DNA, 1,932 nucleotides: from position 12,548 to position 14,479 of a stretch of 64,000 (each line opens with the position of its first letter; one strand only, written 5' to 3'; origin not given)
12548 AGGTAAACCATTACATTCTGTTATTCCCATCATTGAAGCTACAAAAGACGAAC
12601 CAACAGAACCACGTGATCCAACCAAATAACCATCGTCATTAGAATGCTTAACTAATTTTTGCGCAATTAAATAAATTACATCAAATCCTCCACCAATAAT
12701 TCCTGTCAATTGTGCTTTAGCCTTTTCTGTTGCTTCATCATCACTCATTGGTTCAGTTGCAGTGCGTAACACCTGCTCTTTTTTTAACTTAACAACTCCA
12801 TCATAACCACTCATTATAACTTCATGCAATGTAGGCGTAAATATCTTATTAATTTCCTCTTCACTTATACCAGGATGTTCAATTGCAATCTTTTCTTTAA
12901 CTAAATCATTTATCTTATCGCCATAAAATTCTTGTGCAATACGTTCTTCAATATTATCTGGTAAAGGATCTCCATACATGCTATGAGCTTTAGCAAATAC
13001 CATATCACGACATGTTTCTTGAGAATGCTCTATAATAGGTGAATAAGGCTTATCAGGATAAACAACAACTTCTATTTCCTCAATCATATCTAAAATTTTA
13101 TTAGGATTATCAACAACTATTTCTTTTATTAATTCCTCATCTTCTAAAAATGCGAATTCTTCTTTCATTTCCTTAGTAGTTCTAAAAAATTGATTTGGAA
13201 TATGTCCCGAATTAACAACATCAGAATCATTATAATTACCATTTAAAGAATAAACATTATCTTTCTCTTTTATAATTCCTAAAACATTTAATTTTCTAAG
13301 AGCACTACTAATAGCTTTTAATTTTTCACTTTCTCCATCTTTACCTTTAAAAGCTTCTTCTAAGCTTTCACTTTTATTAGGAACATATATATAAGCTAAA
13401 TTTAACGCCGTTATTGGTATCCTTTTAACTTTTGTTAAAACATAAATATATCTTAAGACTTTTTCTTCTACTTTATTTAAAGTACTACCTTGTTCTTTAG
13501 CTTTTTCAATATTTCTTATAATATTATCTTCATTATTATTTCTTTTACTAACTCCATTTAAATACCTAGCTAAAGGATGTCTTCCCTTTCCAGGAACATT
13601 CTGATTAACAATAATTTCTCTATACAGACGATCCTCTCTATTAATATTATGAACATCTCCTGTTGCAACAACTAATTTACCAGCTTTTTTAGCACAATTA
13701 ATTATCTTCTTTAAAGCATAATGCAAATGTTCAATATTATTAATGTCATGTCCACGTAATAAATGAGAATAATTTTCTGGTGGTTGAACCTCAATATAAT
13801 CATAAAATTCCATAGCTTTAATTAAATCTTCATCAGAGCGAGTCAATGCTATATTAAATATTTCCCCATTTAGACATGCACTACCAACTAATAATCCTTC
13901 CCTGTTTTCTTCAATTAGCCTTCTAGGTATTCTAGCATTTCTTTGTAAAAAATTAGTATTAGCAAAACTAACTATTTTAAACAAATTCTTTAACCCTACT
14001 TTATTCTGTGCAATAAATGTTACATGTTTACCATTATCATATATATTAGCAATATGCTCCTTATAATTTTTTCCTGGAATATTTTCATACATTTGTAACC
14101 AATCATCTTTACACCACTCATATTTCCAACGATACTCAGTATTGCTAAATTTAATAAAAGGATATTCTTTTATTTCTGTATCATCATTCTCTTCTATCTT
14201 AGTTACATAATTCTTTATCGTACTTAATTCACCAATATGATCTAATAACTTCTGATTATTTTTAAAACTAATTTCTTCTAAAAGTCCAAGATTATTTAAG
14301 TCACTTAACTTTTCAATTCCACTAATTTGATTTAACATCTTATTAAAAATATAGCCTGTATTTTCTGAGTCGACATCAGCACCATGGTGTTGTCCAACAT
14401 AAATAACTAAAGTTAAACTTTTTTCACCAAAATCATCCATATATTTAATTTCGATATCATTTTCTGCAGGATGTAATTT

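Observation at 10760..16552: PolC is about 490 aa longer than canonical PolC because of at least five in-frame insertions that do not look like inteins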

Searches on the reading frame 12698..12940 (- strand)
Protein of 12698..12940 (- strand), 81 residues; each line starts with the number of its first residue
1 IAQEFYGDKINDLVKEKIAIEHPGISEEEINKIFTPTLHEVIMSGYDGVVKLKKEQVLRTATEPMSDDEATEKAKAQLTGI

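Call 13: search_protein_families(library=pfam, proteins=[window:12698-12940:-], max_evalue=10)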
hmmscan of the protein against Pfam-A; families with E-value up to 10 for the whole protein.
window:12698-12940:- (81 aa): 1 family
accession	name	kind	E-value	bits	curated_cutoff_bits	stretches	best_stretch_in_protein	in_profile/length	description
PF24731.1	DUF7683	-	0.14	12.9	27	1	8-47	8-46/73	Domain of unknown function (DUF7683)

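Call 52: search_solved_structures(query=A7, max_evalue=10)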
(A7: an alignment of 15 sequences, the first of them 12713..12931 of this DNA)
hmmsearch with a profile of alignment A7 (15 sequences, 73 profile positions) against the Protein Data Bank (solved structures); distinct sequences matched with E-value up to 10: 11.
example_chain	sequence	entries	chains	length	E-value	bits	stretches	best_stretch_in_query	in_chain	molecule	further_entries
2i7t_A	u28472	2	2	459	0.081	16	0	10-47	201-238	Cleavage and polyadenylation specificity factor 73 kDa subunit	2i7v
6m8q_A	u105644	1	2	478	0.097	15.7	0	10-46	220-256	Cleavage and polyadenylation specificity factor subunit 3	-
8t1q_A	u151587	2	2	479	0.097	15.7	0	10-46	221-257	Cleavage and polyadenylation specificity factor subunit 3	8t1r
7mwr_B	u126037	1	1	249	0.12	15.4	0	11-39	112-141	LHD101B4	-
6v4x_H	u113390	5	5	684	0.29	14.2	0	10-46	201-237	Cleavage and polyadenylation specificity factor subunit 3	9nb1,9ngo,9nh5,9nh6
9ych_0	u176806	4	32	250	0.37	13.9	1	27-62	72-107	Pre-protein VI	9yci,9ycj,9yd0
7tau_1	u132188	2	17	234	0.38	13.8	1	24-62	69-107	Pre-protein VI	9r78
9dq7_P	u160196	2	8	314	0.69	13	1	25-51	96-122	L-lactate dehydrogenase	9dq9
7rd1_0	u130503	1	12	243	0.93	12.6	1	23-62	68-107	Pre-protein VI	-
3ehq_A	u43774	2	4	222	1.1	12.3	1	18-71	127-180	Osteoclast-stimulating factor 1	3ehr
7ocy_B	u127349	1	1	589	1.2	12.2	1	10-45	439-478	ABC transporter ATP-binding protein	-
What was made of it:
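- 12722..12925 (-): Insert E (aa 1210-1277). An acidic, probably helical insertion at the start of the palm, between ...RIAQEF and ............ Old: shared by all RF39-like PolCs examined. No PDB match (call 52).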

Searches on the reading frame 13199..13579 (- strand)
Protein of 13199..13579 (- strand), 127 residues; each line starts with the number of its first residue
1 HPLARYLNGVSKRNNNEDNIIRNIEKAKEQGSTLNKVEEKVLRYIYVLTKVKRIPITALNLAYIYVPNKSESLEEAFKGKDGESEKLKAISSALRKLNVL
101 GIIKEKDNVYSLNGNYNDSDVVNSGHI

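Call 13: search_protein_families(library=pfam, proteins=[window:13199-13579:-], max_evalue=10)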
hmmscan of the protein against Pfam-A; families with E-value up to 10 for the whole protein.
window:13199-13579:- (127 aa): 0 families

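Call 26: predict_structure(alignment_id=A3)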
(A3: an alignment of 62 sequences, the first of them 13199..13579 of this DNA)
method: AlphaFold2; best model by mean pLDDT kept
length: 127 residues; sequences in the alignment: 62
mean_pLDDT: 82.4   pTM: 0.73
mean pLDDT of the five models: 82.4, 80.5, 79.9, 78.5, 76.2
residues with pLDDT >= 90: 61; 70-90: 39; 50-70: 13; < 50: 14
segments of 3 or more residues with pLDDT < 50: 1-6, 121-123, 125-127
pLDDT, mean of each block of 10 residues (from residue 1): 49 72 89 92 91 92 91 86 93 95 94 70 47
secondary structure, 60 per line:
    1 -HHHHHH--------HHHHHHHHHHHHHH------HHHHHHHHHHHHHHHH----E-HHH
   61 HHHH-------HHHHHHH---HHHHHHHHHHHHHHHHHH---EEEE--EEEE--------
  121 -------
elements in order: H2-7 H16-29 H36-51 H58-64 H72-78 H82-99 E103-106 E109-112
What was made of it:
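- On Winged helix-turn-helix fold (insert D): AlphaFold2 predicts helices 36-51, 58-64 and 82-99 and strands 103-106/109-112, with pLDDT about 90 and pTM 0.73 (call 26).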

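Call 28: fold_search(model_id=the predicted structure, library=pdb)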
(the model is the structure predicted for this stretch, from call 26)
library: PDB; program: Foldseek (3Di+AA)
matches with E <= 10: 619; with E <= 0.001: 0
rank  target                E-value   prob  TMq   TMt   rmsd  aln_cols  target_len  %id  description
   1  4ets_A                4.1e-02  1.00  0.47  0.43   5.0       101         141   14  Crystal structure of Campylobacter jejuni ferric uptake regulator (released 2012-06-20)
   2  2fe3_A                4.6e-02  1.00  0.47  0.42   4.6        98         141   15  The crystal structure of bacillus subtilis PerR-Zn reveals a novel Zn(Cys)4 Structural redox switch (released 2006-12-19)
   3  9zll_D                4.9e-02  1.00  0.54  0.14   3.3        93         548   20  Complex of N-terminal BrxC walker B, BrxB, and N-termianl PglZ from the Acinetobacter BREX system (released 2026-04-08)
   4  9zll_A                4.9e-02  1.00  0.54  0.14   3.6        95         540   20  Complex of N-terminal BrxC walker B, BrxB, and N-termianl PglZ from the Acinetobacter BREX system (released 2026-04-08)
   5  1bja_A                7.5e-02  0.99  0.41  0.53   3.9        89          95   16  ACTIVATION DOMAIN OF THE PHAGE T4 TRANSCRIPTION FACTOR MOTA (released 1998-11-04)
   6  9zdx_A                9.0e-02  1.00  0.48  0.12   3.2        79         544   18  Dimer of ATPase BrxC containing a Walker B mutation and bound to ATP from the Acinetobacter BREX system (released 2026-04-08)
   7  2fe3_B                9.0e-02  0.99  0.47  0.42   4.4        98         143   17  The crystal structure of bacillus subtilis PerR-Zn reveals a novel Zn(Cys)4 Structural redox switch (released 2006-12-19)
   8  6d57_B                9.5e-02  0.99  0.45  0.39   4.8        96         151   14  Campylobacter jejuni ferric uptake regulator S1 metalated (released 2018-05-23)
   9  9a4a_B                1.0e-01  1.00  0.52  0.44   3.5       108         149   16  Model of YLAN-FUR by crosslinking MS and deep learning (released 2024-09-18)
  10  2rgv_B                1.0e-01  0.99  0.46  0.41   4.6        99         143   18  The crystal structure of PerR-Ox highlights 2-oxo-Histidine formation (released 2008-10-14)
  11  5hvq_C                1.1e-01  0.97  0.43  0.25   5.1        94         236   17  Alternative model of the MAGE-G1 NSE-1 complex (released 2016-10-26)
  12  2xig_B                1.1e-01  0.97  0.46  0.40   4.7       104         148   12  The structure of the Helicobacter pylori ferric uptake regulator Fur reveals three functional metal binding sites (released 2011-01-19)
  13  9zll_C                1.2e-01  1.00  0.53  0.14   3.3        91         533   21  Complex of N-terminal BrxC walker B, BrxB, and N-termianl PglZ from the Acinetobacter BREX system (released 2026-04-08)
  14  9zn5_A                1.5e-01  0.99  0.53  0.10   3.7        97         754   20  Hybrid model of a dimer of BrxC-BrxB fusion complexed with PglZ from the Acinetobacter BREX system (released 2026-04-08)
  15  4mtd_A                2.0e-01  0.99  0.54  0.47   3.5       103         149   18  Zinc Uptake Regulator Complexed With Zinc AND DNA (released 2014-11-05)
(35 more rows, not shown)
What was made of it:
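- On Winged helix-turn-helix fold (insert D): Nearly all of the top Foldseek PDB hits are winged-helix domains, with prob up to 1.0, TMq 0.41-0.54 and E 0.04-0.65 (call 28).
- Closest known: wHTH1 domain of the BREX ATPase BrxC/PglY. Same: Foldseek gives TM 0.48-0.54 and prob 1.0 (call 28).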

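Call 37: find_homologous_proteins(query=A5, max_evalue=0.01)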
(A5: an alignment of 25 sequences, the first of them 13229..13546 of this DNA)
Query A5 (25 sequences): 1236 candidates shared short words with the query, none scored E <= 0.01.
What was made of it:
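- Tried and rejected: find_homologous_proteins with the D profile: returned nothing, not even the PolCs that contain D (call 37).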

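Call 38: search_solved_structures(query=A5, max_evalue=10)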
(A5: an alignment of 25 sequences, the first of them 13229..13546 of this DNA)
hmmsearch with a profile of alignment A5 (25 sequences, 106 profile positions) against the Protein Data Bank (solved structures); distinct sequences matched with E-value up to 10: 3.
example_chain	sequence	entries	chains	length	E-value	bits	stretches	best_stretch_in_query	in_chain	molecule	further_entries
9zdx_C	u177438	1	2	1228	0.024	17.7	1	9-95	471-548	BREX system P-loop protein BrxC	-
9zll_A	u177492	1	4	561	0.031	17.3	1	9-94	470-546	Putative conjugative transfer protein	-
9zn5_A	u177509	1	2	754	0.044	16.8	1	9-95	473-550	BrxC-BrxB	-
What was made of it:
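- On BrxC/PglY wHTH1 domain (insert D): Profile against PDB BrxC gives E=0.024 (call 38).
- Closest known: wHTH1 domain of the BREX ATPase BrxC/PglY. Same: The D profile hits BrxC aa 470-548 at E=0.024 (call 38).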

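Call 62: search_protein_families(library=pfam, alignment_id=A5, max_evalue=1)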
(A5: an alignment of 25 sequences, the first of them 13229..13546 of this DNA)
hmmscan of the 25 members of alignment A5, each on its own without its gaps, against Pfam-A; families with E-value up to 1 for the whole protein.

A. member 1, window:13229-13546:- (106 aa): 0 families

B. families by the number of members that match (of 25 scanned): 29 families (the first 25 are shown)
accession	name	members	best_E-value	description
PF14337.13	Abi_alpha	3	0.01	Abortive infection alpha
PF16473.11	Rv2179c-like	2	0.068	3'-5' exoribonuclease Rv2179c-like domain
PF20216.3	DUF6576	1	0.00025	Family of unknown function (DUF6576)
PF22381.2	Staph_reg_Sar_Rot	1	0.0018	Transcriptional regulator SarA/Rot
PF11564.14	BpuJI_N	1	0.0055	Restriction endonuclease BpuJI - N terminal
PF22406.1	DdMyo7_FERM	1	0.018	DdMyo7 FERM domain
PF22674.2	C2185-like_N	1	0.035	C2185-like, N-terminal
PF19131.5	DUF5814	1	0.045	Family of unknown function (DUF5814)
PF22679.2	T1R_D3-like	1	0.053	Type I restriction enzyme subunit R domain 3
PF05491.19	RuvB_C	1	0.076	RuvB C-terminal winged helix domain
PF13611.12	Peptidase_S76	1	0.089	Serine peptidase of plant viral polyprotein, P1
PF22340.1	TubZ_C_3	1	0.09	Tubulin-like protein TubZ, C-terminal domain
PF19527.4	DUF6055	1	0.12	Family of unknown function (DUF6055)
PF22896.3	OB_RNR_1st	1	0.12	Ribonuclease R, OB first domain, N-terminal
PF16007.11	DUF4777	1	0.13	Domain of unknown function (DUF4777)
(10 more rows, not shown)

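Call 63: search_protein_families(library=padloc, alignment_id=A5, max_evalue=1)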
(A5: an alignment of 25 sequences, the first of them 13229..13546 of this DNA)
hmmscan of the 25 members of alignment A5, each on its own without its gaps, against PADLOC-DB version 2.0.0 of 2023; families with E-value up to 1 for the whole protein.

A. member 1, window:13229-13546:- (106 aa): 0 families

B. families by the number of members that match (of 25 scanned): 6 families
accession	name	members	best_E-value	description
PDLC02471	BrxC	12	1.2e-06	BrxC-PglY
PDLC02928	NDT_II-A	2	0.00058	-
PDLC00484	JetB1|JetB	1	0.0041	DUF4194 domain; MukE-like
PDLC02226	AbiEi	1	0.0051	AbiEi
PDLC02483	BrxC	1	0.0064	BrxC-PglY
PDLC02491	BrxC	1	0.0096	BrxC-PglY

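Call 64: search_protein_families(library=padloc, proteins=[window:13229-13546:-], max_evalue=0.1)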
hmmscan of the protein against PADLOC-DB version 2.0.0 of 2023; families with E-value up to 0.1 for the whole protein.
seq(106 aa): 0 families

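Call 71: find_related_loci(query=A5, collection=viral_contigs, flank=4000)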
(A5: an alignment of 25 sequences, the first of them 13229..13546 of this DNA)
Query A5 (106 aa) in viral_contigs; peptide patterns used: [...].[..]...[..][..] (x = any residue, [..] = any of these).
263 stretches matched a pattern, but none encodes a relative of the query by tblastn (E <= 1e-3).

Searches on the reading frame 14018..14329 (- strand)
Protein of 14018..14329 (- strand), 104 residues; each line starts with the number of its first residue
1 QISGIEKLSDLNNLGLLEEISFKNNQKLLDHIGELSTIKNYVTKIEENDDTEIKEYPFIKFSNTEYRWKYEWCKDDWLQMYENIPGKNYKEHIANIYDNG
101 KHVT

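Call 13: search_protein_families(library=pfam, proteins=[window:14018-14329:-], max_evalue=10)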
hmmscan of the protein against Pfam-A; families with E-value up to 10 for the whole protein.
window:14018-14329:- (104 aa): 0 families

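Call 51: search_solved_structures(query=A6, max_evalue=10)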
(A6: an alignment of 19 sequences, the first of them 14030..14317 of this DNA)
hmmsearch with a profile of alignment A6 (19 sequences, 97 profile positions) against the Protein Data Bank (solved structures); distinct sequences matched with E-value up to 10: 4.
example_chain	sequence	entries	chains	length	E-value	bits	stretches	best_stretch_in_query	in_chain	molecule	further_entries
1vmb_A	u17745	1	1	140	0.28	14.6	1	48-81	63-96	30S ribosomal protein S6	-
4yc7_B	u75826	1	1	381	0.47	13.9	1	17-77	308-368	Formin-like protein 2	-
6ip1_E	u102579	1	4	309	0.79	13.2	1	20-71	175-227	Alpha-soluble NSF attachment protein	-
4fho_A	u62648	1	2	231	2.1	11.8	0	3-48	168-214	Internalin C2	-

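Call 55: find_homologous_proteins(query=A6, max_evalue=0.01)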
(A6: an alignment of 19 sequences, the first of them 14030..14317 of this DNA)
Query A6 (19 sequences) (96 aa, profile of the alignment): 7 proteins with E <= 0.01 among 349 candidates.
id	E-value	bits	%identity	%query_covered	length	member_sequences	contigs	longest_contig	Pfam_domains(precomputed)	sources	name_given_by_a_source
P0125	5.4e-40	153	53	99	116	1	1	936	-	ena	-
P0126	1.4e-35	139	56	91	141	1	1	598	-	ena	-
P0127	4.5e-23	99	52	61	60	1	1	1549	-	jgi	jgi:hypothetical protein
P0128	9.7e-22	95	44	85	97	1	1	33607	-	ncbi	-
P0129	1.7e-20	91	68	46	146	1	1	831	PF08984.17,PF02811.27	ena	-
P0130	4.0e-16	77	65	42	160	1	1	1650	PF02811.27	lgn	-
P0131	4.4e-3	35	71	25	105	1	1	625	PF07973.20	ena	-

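Call 56: find_encoding_contigs(protein=P0128, flank=8000, max_places=2)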
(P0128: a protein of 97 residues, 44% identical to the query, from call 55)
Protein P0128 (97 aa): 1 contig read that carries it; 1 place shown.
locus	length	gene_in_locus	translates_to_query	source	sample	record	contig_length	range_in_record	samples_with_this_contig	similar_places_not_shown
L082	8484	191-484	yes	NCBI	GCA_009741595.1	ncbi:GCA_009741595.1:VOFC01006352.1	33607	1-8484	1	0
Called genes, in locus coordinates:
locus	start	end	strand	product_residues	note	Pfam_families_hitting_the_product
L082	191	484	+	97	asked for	-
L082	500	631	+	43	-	-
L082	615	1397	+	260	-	-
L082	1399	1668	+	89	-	-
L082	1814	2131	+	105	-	PF07733:DNA_pol3_alpha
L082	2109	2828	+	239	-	PF07733:DNA_pol3_alpha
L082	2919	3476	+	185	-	-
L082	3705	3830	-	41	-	-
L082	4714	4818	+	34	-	-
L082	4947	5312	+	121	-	-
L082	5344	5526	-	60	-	-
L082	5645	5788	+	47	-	PF01330:RuvA_N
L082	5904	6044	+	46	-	-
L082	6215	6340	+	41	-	-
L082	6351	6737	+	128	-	PF05496:RuvB_N, PF07728:AAA_5 (weak), PF13173:AAA_14, PF00004:AAA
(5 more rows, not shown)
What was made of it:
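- Tried and rejected: The one on a long contig (P0128) proved to be a piece of a frameshift-ridden polC (calls 55, 56).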

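Call 68: search_protein_families(library=pfam, alignment_id=A6, max_evalue=1)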
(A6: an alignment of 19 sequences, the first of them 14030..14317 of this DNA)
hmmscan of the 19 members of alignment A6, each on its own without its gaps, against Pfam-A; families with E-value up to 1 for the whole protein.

A. member 1, window:14030-14317:- (96 aa): 0 families

B. families by the number of members that match (of 19 scanned): 5 families
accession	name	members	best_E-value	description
PF23813.1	AdfA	1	0.0032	Anti-DarT factor A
PF12881.12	NUT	1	0.021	NUT protein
PF17294.7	Lipoprotein_22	1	0.026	Uncharacterised lipoprotein family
PF25588.1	DUF7934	1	0.086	Family of unknown function (DUF7934)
PF10442.14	FIST_C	1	0.17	FIST C domain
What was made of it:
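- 14030..14317 (-): Insert C region (aa 746-841; net insertion about aa 757-830). A compact alpha/beta module at the junction between the exonuclease and the second half of the PHP domain. Conserved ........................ No PDB or Pfam match (calls 51, 68).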
